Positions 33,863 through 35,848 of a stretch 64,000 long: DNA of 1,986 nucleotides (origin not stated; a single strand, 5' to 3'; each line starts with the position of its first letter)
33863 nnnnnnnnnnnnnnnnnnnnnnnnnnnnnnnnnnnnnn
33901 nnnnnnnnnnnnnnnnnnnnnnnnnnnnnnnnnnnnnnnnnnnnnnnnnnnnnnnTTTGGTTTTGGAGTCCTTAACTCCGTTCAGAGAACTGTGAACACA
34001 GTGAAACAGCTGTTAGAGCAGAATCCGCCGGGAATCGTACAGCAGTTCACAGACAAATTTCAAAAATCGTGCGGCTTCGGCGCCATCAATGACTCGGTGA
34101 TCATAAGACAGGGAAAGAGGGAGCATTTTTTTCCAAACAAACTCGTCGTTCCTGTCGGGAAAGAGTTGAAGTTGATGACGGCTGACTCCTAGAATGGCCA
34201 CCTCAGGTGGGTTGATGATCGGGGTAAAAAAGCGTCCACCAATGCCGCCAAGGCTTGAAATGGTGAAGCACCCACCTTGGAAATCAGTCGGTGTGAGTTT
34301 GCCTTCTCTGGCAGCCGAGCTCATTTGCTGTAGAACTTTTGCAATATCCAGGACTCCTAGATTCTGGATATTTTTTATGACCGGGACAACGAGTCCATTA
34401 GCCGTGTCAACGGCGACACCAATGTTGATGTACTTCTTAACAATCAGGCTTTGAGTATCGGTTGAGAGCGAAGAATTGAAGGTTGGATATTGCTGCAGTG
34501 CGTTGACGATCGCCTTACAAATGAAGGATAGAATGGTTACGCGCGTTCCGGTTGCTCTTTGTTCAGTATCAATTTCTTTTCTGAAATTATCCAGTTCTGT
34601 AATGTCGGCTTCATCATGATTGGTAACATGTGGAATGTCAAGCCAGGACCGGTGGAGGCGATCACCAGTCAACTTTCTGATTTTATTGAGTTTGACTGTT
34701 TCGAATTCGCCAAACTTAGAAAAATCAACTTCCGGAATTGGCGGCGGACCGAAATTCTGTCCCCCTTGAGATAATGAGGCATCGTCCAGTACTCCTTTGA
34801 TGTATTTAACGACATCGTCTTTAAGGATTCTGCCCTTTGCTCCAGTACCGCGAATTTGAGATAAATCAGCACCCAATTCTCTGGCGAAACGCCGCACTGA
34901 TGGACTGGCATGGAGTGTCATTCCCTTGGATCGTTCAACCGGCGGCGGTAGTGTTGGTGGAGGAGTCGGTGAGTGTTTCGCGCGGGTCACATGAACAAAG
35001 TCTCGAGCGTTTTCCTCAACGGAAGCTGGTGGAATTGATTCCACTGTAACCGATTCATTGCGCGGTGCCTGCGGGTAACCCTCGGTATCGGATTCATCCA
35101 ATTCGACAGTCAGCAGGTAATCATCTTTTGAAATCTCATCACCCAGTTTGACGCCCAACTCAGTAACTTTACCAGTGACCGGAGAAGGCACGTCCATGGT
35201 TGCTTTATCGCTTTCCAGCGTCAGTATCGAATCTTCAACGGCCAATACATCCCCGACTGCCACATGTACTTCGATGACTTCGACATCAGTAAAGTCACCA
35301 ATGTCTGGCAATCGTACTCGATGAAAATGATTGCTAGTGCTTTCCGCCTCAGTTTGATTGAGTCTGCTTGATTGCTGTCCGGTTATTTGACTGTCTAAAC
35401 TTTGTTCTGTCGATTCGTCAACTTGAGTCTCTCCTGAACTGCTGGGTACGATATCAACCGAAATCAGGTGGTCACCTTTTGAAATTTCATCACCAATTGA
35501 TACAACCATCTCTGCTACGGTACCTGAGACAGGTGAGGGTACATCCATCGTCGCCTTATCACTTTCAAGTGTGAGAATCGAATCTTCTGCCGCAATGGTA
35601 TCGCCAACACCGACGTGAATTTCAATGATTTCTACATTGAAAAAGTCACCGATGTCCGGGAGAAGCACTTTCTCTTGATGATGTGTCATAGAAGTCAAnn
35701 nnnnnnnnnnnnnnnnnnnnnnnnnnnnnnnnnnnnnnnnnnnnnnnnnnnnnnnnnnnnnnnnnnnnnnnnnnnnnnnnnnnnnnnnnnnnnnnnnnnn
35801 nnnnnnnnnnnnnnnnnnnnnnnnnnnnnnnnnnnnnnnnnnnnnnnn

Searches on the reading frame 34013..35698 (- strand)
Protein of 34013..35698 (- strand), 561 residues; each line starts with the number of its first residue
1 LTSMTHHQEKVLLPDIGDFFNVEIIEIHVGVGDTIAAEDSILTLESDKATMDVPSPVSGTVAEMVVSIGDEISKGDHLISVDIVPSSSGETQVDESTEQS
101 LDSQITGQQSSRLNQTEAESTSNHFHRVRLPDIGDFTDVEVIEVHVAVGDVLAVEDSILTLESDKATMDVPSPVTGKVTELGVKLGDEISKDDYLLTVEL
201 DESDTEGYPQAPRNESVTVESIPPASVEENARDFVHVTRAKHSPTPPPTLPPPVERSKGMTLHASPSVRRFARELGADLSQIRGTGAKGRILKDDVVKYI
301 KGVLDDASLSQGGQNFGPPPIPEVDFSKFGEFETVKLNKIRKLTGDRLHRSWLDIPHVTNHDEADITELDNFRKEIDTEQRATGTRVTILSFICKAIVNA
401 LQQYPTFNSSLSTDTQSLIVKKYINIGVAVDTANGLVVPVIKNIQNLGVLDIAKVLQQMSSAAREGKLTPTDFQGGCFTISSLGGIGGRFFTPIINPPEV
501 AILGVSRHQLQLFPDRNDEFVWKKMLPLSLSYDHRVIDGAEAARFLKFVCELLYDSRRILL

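Call 31: search_protein_families(library=pfam, proteins=[window:34013-35698:-], max_evalue=0.001)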
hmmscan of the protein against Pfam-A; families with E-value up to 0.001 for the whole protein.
window:34013-35698:- (561 aa): 6 families
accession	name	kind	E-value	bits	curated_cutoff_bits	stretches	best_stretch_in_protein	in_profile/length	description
PF00198.28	2-oxoacid_dh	-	3.5e-80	269.2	23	1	331-560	3-231/232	2-oxoacid dehydrogenases acyltransferase (catalytic domain)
PF00364.28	Biotin_lipoyl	-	6.3e-35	119.3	22.1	2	10-79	2-71/73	Biotin-requiring enzyme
PF02817.22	E3_binding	-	1.1e-15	58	23.7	1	263-296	2-35/36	e3 binding domain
PF01597.25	GCV_H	-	2.8e-11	43.8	22.2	2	30-67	40-77/122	Glycine cleavage H-protein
PF13533.13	Biotin_lipoyl_2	-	4.9e-07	29.9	29.8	0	55-82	5-32/32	Biotin-lipoyl like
PF16576.10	HlyD_D23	-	0.0003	20.6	30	0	48-81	106-139/214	Barrel-sandwich domain of CusB or HlyD membrane-fusion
